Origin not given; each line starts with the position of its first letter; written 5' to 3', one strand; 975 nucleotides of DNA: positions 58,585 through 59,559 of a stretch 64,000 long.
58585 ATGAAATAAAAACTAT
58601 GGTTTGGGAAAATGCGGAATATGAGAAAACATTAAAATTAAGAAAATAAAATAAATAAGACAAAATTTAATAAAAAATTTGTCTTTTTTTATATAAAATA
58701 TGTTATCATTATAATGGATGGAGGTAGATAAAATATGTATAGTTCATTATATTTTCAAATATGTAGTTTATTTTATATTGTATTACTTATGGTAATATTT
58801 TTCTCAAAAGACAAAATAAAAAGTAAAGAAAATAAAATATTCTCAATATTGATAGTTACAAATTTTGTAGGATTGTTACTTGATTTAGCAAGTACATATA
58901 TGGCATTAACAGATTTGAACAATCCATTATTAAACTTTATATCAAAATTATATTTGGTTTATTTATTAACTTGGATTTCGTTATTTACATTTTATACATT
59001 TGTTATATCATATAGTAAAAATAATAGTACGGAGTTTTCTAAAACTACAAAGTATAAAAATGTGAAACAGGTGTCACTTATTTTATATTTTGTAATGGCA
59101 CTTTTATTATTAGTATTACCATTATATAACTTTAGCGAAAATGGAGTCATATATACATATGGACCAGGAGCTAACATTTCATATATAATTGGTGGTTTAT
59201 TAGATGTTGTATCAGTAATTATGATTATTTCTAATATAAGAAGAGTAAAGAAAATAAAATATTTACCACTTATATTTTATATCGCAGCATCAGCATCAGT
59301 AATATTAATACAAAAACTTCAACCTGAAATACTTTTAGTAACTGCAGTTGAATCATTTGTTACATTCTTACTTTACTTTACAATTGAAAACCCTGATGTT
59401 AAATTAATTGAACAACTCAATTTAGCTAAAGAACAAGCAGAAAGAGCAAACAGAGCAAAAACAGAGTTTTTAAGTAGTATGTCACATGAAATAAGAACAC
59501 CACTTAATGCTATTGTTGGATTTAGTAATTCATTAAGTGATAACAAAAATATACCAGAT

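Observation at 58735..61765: Complete hybrid-kinase / Hpt / receiver-only phosphorelay in a Clostridia-type spore-former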

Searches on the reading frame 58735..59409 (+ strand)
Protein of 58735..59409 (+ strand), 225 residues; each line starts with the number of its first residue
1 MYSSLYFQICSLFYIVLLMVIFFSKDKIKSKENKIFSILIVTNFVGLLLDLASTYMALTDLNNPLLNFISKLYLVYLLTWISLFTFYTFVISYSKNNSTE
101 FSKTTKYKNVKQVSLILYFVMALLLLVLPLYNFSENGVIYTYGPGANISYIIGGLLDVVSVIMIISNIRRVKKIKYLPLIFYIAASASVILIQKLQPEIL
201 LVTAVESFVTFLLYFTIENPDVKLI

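Call 21: search_protein_families(library=pfam, proteins=[window:58735-59394:+], max_evalue=1)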
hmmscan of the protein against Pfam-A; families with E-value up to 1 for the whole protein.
window:58735-59394:+ (220 aa): 1 family
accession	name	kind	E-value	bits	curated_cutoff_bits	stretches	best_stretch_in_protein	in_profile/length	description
PF14946.11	DUF4501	-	0.36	11.2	29.6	1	142-190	84-132/179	Domain of unknown function (DUF4501)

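Call 31: find_homologous_proteins(query=window:58735-59409:+, max_evalue=0.001)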
Query window:58735-59409:+ (225 aa): 22 proteins with E <= 0.001 among 897 candidates.
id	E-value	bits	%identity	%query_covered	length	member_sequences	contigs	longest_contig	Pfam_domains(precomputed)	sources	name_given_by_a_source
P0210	4.2e-65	237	88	60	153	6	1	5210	-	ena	-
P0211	3.9e-52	195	48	100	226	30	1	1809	-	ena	-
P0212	8.9e-47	178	48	94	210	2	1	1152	-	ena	-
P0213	1.1e-46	177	45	100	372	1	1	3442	PF00512.32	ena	-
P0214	5.7e-46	175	46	99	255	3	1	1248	PF00512.32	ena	-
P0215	4.8e-45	172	45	96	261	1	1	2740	PF00512.32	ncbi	ncbi:MAG: hypothetical protein RSE41_10110, partial [Clostridia bacterium]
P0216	1.2e-44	171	43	100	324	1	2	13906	PF00512.32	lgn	-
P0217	5.7e-36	142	46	78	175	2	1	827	-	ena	-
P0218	2.8e-34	137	40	100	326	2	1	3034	-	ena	-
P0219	7.2e-33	132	38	97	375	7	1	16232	PF00512.32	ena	-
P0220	3.1e-31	127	49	66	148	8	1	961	-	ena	-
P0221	5.9e-30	123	36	96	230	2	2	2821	-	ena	-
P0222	1.5e-29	121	32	96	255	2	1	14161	-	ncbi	-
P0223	4.5e-29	120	33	100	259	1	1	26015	PF00512.32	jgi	-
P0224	8.8e-27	112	35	100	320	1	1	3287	PF00512.32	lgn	-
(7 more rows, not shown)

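Call 49: predict_structure(alignment_id=A3)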
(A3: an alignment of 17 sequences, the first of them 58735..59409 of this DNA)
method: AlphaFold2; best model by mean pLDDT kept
length: 225 residues; sequences in the alignment: 17
mean_pLDDT: 84.7   pTM: 0.84
mean pLDDT of the five models: 84.7, 84.4, 84.4, 84.3, 83.4
residues with pLDDT >= 90: 100; 70-90: 98; 50-70: 21; < 50: 6
segments of 3 or more residues with pLDDT < 50: 221-225
pLDDT, mean of each block of 10 residues (from residue 1): 78 93 84 90 95 89 91 95 91 64 70 92 95 80 91 91 82 80 89 78 89 81 40
secondary structure, 60 per line:
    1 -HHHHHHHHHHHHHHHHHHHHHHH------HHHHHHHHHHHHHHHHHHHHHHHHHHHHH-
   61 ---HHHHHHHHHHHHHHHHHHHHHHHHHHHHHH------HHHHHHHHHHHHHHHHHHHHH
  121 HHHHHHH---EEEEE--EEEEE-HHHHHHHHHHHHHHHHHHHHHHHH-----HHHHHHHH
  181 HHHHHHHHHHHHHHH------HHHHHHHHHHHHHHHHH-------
elements in order: H2-24 H31-59 H64-93 H100-127 E131-135 E138-142 H144-167 H173-195 H202-218

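Call 54: fold_search(model_id=the predicted structure, library=pdb)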
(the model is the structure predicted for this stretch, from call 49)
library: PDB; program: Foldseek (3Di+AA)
matches with E <= 10: 1329; with E <= 0.001: 0
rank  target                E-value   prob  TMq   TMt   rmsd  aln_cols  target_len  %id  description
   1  7sin_A                5.6e-03  1.00  0.55  0.20   5.8       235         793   12  Structure of negative allosteric modulator-bound inactive human calcium-sensing receptor (released 2022-01-19)
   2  8wpu_A                5.8e-03  1.00  0.58  0.20   6.0       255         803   11  Human calcium-sensing receptor(CaSR) bound to cinacalcet in complex with Gq protein (released 2023-11-22)
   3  7sin_B                5.8e-03  1.00  0.55  0.20   5.8       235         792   12  Structure of negative allosteric modulator-bound inactive human calcium-sensing receptor (released 2022-01-19)
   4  9ut8_A                6.8e-03  1.00  0.54  0.20   6.9       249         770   14  The full-length human sweet taste receptor TAS1R2 and TAS1R3 in the apo state (released 2025-07-16)
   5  8vy7_R                7.1e-03  1.00  0.58  0.49   5.4       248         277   14  CryoEM structure of Gi-coupled TAS2R14 with cholesterol and an intracellular tastant (released 2024-04-03)
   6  8rql_R                8.2e-03  1.00  0.55  0.47   6.2       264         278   10  TAS2R14 receptor bound to flufenamic acid and gustducin (released 2024-11-27)
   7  8xqt_R                8.2e-03  1.00  0.55  0.47   8.7       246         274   13  Structure of human class T GPCR TAS2R14-Gi complex. (released 2024-07-10)
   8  9ayf_R                9.1e-03  1.00  0.57  0.20   6.0       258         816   11  Structure of human calcium-sensing receptor in complex with Gi1 (miniGi1) protein in detergent (released 2024-04-17)
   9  8xxr_R                1.1e-02  1.00  0.50  0.41   8.3       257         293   14  Structure of CXCR2 bound to CXCL6 (CXCR2-CXCL6-Go Full map) (released 2025-01-15)
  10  8yky_R                1.2e-02  1.00  0.57  0.49   6.8       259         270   14  Structure of human class T GPCR TAS2R14-Ggustducin complex with agonist 28.1 (released 2024-07-10)
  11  8xqs_R                1.2e-02  1.00  0.50  0.43   7.7       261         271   13  Structure of human class T GPCR TAS2R14-DNGi complex with Flufenamic acid. (released 2024-07-10)
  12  8iei_A                1.2e-02  1.00  0.50  0.42  10.1       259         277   11  Cryo-EM structure of GPR156A/B of G-protein free GPR156 (local refine) (released 2024-02-14)
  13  7sil_A                1.2e-02  1.00  0.55  0.20   5.7       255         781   12  Structure of positive allosteric modulator-bound active human calcium-sensing receptor (released 2022-01-19)
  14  8iei_B                1.2e-02  1.00  0.53  0.44   9.6       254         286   12  Cryo-EM structure of GPR156A/B of G-protein free GPR156 (local refine) (released 2024-02-14)
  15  8u4t_AA               1.2e-02  1.00  0.53  0.45   7.2       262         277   14  Structure of tetrameric CXCR4 in complex with REGN7663 Fab (released 2024-03-13)
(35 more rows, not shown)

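Call 71: search_protein_representatives(protein=window:58735-59388:+)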
Query: 218 residues. Proteins with E-value up to 0.001 (for the whole library): 1037; up to 1e-10: 475; up to 1e-30: 30. The best 150 are listed.
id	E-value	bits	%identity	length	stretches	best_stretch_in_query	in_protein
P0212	2.5e-47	177.6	48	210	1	3-214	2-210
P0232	8.8e-44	166.1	44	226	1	6-218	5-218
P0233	1.7e-43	165.2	43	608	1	3-218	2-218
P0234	6.9e-43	163.2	46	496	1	1-218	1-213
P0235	1.7e-40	155.4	45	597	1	8-218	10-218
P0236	3.6e-40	154.3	43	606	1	2-218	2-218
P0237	8.6e-39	149.8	43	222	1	3-218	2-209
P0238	1.3e-38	149.2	40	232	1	3-218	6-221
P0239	1.4e-38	149.1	39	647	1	5-218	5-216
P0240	2.1e-38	148.5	42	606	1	3-218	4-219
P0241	2.9e-37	144.8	43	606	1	7-218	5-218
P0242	2.9e-36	141.5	41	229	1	1-218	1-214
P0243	1.3e-35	139.4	46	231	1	5-218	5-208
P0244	1.6e-35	139.1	37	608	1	3-218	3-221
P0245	2.6e-35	138.4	40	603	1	5-218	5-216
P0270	2.5e-29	118.9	36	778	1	3-218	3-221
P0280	1.2e-28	116.7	36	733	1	2-218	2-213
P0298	1.2e-26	110.2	33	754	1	4-218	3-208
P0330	2.9e-24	102.4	37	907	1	7-218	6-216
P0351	3.1e-22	95.8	32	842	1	1-217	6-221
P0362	8.6e-22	94.3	32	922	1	4-218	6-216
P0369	1.5e-21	93.6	38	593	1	26-218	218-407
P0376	3.0e-21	92.5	29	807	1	5-218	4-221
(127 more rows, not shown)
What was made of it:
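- Tried and rejected: The exhaustive search was needed (call 71).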

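Call 72: search_protein_families(library=pfam, proteins=[P0233, P0239, P0270, P0280, P0330, P0351, P0362, P0369, P0298, P0376], max_evalue=0.001)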
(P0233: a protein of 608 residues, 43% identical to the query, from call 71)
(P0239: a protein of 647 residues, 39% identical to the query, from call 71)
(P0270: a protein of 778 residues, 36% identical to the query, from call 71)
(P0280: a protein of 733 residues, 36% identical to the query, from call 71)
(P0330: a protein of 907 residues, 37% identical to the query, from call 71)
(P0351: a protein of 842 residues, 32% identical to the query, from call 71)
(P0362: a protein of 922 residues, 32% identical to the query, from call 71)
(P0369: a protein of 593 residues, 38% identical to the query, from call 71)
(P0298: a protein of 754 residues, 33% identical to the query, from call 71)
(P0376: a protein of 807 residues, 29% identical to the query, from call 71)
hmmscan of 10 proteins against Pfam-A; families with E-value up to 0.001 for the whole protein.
P0233 (608 aa): 2 families
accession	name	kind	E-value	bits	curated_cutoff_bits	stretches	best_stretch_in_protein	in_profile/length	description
PF00072.30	Response_reg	-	9.2e-16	58.4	30.2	1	491-602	1-110/111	Response regulator receiver domain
PF02518.31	HATPase_c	-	3.1e-07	31.3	26.4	1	353-464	1-109/111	Histidine kinase-, DNA gyrase B-, and HSP90-like ATPase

P0239 (647 aa): 3 families
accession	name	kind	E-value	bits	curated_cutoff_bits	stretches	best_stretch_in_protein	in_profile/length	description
PF02518.31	HATPase_c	-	3.1e-29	102.1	26.4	1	353-467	1-110/111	Histidine kinase-, DNA gyrase B-, and HSP90-like ATPase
PF00072.30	Response_reg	-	3.5e-26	92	30.2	1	494-604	1-110/111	Response regulator receiver domain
PF00512.31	HisKA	-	1.6e-13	50.9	26.9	1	239-306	1-66/66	His Kinase A (phospho-acceptor) domain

P0270 (778 aa): 4 families
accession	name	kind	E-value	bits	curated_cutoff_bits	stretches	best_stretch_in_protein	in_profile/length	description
PF00072.30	Response_reg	-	1.6e-27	96.3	30.2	1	487-598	1-110/111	Response regulator receiver domain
PF00512.31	HisKA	-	3.1e-13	50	26.9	1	244-309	1-66/66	His Kinase A (phospho-acceptor) domain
PF02518.31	HATPase_c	-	3.3e-08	34.4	26.4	1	359-466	4-108/111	Histidine kinase-, DNA gyrase B-, and HSP90-like ATPase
PF01627.28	Hpt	-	0.00016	22.3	24.6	1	688-766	2-80/84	Hpt domain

P0280 (733 aa): 4 families
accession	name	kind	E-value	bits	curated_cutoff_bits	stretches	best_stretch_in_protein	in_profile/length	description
PF02518.31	HATPase_c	-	8e-28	97.5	26.4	1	348-462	1-110/111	Histidine kinase-, DNA gyrase B-, and HSP90-like ATPase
PF00072.30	Response_reg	-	3.7e-23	82.3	30.2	1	485-593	2-108/111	Response regulator receiver domain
PF00512.31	HisKA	-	1.6e-15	57.3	26.9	1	236-301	1-66/66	His Kinase A (phospho-acceptor) domain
PF13581.12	HATPase_c_2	-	0.00084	19.8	27.4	0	349-437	28-110/127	Histidine kinase-like ATPase domain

P0330 (907 aa): 4 families
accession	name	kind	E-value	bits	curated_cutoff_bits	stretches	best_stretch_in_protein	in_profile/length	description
PF00072.30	Response_reg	-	9.4e-51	171.1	30.2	2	641-750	1-109/111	Response regulator receiver domain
PF02518.31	HATPase_c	-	1.2e-28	100.2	26.4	1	351-464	1-109/111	Histidine kinase-, DNA gyrase B-, and HSP90-like ATPase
PF00512.31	HisKA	-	2.7e-14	53.4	26.9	1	239-303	1-65/66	His Kinase A (phospho-acceptor) domain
PF20274.4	cREC_REC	-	0.00012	23.1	27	0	666-724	16-79/88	Cyclic-phosphate processing Receiver domain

P0351 (842 aa): 5 families
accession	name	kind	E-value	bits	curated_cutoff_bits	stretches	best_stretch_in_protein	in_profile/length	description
PF02518.31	HATPase_c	-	3.9e-27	95.3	26.4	1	361-474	2-109/111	Histidine kinase-, DNA gyrase B-, and HSP90-like ATPase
PF00072.30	Response_reg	-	8.3e-22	77.9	30.2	1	502-612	1-109/111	Response regulator receiver domain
PF00512.31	HisKA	-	8.8e-21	74.2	26.9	1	248-312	1-65/66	His Kinase A (phospho-acceptor) domain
PF01627.28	Hpt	-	4e-07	30.6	24.6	1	756-827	5-76/84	Hpt domain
PF13581.12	HATPase_c_2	-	0.00075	19.9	27.4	0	372-458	39-116/127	Histidine kinase-like ATPase domain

P0362 (922 aa): 3 families
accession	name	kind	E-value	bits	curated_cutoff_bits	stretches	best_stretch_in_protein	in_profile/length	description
PF00072.30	Response_reg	-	4.9e-53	178.5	30.2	2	512-621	1-109/111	Response regulator receiver domain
PF02518.31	HATPase_c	-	2e-25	89.8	26.4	1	353-469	1-110/111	Histidine kinase-, DNA gyrase B-, and HSP90-like ATPase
PF00512.31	HisKA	-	6.9e-14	52.1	26.9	1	239-305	1-65/66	His Kinase A (phospho-acceptor) domain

P0369 (593 aa): 2 families
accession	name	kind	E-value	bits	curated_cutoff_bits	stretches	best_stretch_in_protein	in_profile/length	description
PF00512.31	HisKA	-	1.6e-12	47.7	26.9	1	430-496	1-65/66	His Kinase A (phospho-acceptor) domain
PF00041.27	fn3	-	0.00021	21.9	25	1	140-188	27-72/84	Fibronectin type III domain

P0298 (754 aa): 4 families
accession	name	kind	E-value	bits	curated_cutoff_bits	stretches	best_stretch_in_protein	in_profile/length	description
PF02518.31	HATPase_c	-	5.1e-26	91.7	26.4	1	343-456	1-109/111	Histidine kinase-, DNA gyrase B-, and HSP90-like ATPase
PF00072.30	Response_reg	-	2.4e-25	89.3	30.2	1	483-594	1-110/111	Response regulator receiver domain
PF00512.31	HisKA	-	1e-17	64.3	26.9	1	231-296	1-66/66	His Kinase A (phospho-acceptor) domain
PF01627.28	Hpt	-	2.7e-05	24.8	24.6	1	661-739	7-80/84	Hpt domain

P0376 (807 aa): 5 families
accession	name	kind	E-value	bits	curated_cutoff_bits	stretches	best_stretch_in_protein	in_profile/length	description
PF02518.31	HATPase_c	-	1.3e-25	90.4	26.4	1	357-470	1-110/111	Histidine kinase-, DNA gyrase B-, and HSP90-like ATPase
PF00072.30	Response_reg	-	3.5e-19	69.5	30.2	1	508-619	1-106/111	Response regulator receiver domain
PF00512.31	HisKA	-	5.9e-14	52.3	26.9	1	244-309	1-65/66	His Kinase A (phospho-acceptor) domain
PF01627.28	Hpt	-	0.00011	22.8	24.6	1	717-773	1-57/84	Hpt domain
PF13581.12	HATPase_c_2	-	0.00094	19.6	27.4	0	362-447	32-112/127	Histidine kinase-like ATPase domain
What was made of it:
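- Sensor family: always N-terminal to a hybrid kinase, 1,037 representatives, 10 of 10 sampled are HisKA-HATPase-REC (calls 71, 72).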
